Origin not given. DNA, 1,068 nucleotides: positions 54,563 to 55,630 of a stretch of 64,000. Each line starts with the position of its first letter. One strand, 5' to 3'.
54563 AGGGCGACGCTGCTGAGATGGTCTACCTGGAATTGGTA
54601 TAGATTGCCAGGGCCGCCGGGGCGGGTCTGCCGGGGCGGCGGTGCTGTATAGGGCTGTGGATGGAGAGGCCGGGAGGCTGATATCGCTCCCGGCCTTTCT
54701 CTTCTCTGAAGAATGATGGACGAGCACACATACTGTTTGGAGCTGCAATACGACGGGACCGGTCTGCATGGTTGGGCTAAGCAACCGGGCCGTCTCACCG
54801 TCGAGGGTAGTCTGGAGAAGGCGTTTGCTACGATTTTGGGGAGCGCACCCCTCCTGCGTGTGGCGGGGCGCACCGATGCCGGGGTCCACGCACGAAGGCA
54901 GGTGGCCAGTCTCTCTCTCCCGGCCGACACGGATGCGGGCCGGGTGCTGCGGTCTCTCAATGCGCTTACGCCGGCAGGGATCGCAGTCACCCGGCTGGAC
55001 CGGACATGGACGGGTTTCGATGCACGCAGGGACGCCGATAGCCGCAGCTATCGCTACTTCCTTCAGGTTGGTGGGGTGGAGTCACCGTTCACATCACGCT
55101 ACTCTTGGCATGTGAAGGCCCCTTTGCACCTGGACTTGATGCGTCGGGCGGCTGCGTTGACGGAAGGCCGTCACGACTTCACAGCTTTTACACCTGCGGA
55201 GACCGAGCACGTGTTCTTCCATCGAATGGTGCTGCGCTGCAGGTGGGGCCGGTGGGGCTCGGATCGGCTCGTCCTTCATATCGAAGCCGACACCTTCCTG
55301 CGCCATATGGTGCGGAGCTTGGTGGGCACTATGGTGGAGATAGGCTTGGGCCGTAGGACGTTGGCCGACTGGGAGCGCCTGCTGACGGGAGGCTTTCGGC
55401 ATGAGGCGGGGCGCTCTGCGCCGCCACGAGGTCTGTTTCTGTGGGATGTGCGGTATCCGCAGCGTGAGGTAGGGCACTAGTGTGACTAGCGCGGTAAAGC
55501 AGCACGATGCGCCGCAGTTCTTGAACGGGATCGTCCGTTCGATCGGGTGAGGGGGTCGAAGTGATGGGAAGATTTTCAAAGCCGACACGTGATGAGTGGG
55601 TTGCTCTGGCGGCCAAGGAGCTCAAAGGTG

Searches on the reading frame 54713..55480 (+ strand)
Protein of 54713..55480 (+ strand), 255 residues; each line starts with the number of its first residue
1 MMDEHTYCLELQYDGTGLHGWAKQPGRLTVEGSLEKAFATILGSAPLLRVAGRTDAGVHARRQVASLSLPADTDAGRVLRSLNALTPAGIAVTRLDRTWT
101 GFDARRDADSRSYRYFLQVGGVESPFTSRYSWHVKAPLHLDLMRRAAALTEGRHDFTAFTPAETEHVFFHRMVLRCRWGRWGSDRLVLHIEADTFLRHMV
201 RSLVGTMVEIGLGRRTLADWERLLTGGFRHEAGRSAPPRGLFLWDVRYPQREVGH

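Call 8: search_protein_families(library=pfam, proteins=[window:54713-55480:+])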
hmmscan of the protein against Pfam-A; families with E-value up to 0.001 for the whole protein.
window:54713-55480:+ (255 aa): 1 family
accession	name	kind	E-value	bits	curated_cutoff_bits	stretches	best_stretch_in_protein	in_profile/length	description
PF01416.25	PseudoU_synth_1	-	4.4e-28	98.3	23.3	1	146-249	1-108/108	tRNA pseudouridine synthase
